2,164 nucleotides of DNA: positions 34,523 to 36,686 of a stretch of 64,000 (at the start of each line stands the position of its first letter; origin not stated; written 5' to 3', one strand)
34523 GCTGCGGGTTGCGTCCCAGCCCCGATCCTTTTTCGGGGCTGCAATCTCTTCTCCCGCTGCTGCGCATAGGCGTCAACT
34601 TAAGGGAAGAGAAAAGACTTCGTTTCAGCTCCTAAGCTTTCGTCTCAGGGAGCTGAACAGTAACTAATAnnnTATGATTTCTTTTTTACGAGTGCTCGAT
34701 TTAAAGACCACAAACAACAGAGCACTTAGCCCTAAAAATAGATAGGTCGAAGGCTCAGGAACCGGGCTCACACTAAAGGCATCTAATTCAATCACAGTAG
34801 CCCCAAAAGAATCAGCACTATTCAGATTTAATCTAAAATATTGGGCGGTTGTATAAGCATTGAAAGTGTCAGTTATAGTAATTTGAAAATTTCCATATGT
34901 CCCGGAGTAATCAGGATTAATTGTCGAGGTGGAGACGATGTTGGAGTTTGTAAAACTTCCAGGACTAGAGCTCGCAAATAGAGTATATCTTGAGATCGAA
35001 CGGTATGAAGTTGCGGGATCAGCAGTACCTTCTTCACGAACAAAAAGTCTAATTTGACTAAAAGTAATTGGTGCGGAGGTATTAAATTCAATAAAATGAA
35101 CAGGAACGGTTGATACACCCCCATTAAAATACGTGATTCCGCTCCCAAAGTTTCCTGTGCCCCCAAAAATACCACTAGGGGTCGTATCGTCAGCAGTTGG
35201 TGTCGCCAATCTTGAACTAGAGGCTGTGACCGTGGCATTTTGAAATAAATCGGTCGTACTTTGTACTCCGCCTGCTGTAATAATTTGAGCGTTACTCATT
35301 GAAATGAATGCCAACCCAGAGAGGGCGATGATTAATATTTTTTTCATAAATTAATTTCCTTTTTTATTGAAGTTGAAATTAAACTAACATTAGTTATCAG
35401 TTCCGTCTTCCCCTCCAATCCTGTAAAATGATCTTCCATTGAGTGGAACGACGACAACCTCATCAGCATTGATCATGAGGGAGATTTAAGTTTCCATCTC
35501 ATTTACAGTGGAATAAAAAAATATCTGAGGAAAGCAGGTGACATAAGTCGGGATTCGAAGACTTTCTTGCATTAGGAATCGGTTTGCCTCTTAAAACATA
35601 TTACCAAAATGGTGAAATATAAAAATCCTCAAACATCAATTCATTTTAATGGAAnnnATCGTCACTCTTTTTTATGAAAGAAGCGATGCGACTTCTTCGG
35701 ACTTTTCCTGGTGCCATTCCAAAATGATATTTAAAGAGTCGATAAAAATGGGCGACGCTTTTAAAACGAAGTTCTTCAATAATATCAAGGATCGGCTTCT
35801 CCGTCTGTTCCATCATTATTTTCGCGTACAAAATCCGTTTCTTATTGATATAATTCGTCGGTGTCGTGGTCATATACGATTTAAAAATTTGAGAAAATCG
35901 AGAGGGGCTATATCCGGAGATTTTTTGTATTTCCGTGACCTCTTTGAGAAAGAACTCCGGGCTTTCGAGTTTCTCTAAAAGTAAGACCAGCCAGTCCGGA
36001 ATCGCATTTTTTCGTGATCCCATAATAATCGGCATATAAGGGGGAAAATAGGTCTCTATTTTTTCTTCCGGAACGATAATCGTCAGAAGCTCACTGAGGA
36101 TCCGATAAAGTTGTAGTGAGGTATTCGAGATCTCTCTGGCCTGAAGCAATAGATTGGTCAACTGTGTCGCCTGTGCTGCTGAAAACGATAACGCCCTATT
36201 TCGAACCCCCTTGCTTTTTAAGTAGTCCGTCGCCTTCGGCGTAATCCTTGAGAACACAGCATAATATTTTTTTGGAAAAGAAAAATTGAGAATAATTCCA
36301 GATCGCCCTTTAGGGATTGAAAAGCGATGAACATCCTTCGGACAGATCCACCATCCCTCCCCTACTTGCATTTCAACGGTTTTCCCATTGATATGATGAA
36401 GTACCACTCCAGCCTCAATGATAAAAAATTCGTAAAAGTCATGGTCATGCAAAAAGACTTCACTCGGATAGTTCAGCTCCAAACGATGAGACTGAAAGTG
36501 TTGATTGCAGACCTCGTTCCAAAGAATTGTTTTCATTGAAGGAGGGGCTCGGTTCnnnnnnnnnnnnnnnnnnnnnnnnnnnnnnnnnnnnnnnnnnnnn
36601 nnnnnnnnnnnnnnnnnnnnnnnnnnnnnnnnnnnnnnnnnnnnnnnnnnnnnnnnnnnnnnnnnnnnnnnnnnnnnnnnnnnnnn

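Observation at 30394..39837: Two giant colinear paralogs (1238 and 1093 aa) of unknown family at the heart of a sulfatase/GH35 locus: candidate novel glycan-active enzymes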

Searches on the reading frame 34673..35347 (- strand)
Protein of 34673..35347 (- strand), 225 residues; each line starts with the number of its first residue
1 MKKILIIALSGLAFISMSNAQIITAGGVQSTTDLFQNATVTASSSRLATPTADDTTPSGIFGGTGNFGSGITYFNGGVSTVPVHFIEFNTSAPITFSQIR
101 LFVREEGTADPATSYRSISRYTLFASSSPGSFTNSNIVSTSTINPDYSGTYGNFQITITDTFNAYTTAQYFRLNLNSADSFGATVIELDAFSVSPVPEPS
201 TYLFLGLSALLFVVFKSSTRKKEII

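Call 10: search_protein_families(library=pfam, proteins=[window:34673-35347:-], max_evalue=0.001)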
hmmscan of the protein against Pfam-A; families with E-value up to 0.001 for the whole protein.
window:34673-35347:- (225 aa): 1 family
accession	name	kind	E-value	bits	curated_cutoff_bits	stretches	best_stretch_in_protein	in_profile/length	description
PF07589.16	PEP-CTERM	-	0.00064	20.1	20.7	1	195-215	1-21/24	PEP-CTERM motif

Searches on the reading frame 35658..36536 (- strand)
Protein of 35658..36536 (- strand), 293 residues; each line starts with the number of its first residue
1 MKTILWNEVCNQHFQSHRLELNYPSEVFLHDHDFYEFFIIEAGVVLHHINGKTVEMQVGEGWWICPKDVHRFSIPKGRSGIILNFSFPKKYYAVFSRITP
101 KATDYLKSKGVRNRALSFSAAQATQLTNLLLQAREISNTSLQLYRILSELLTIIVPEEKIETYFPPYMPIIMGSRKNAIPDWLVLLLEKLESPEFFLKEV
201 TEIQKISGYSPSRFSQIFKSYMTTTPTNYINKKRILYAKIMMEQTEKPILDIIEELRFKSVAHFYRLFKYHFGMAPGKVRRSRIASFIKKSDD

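Call 10: search_protein_families(library=pfam, proteins=[window:35658-36536:-], max_evalue=0.001)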
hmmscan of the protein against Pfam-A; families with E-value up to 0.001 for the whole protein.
window:35658-36536:- (293 aa): 4 families
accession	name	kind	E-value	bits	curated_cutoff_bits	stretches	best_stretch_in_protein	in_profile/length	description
PF12833.13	HTH_18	-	9.9e-18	64.7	33.6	1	206-281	4-79/80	Helix-turn-helix domain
PF00165.29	HTH_AraC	-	4.2e-14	52.7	26.6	1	242-280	1-41/42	Bacterial regulatory helix-turn-helix proteins, AraC family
PF02311.25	AraC_binding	-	2.7e-10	40.5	21.1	1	18-85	6-66/135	AraC-like ligand binding domain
PF07883.17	Cupin_2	-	9.2e-05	22.5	27.2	1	29-74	15-58/70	Cupin domain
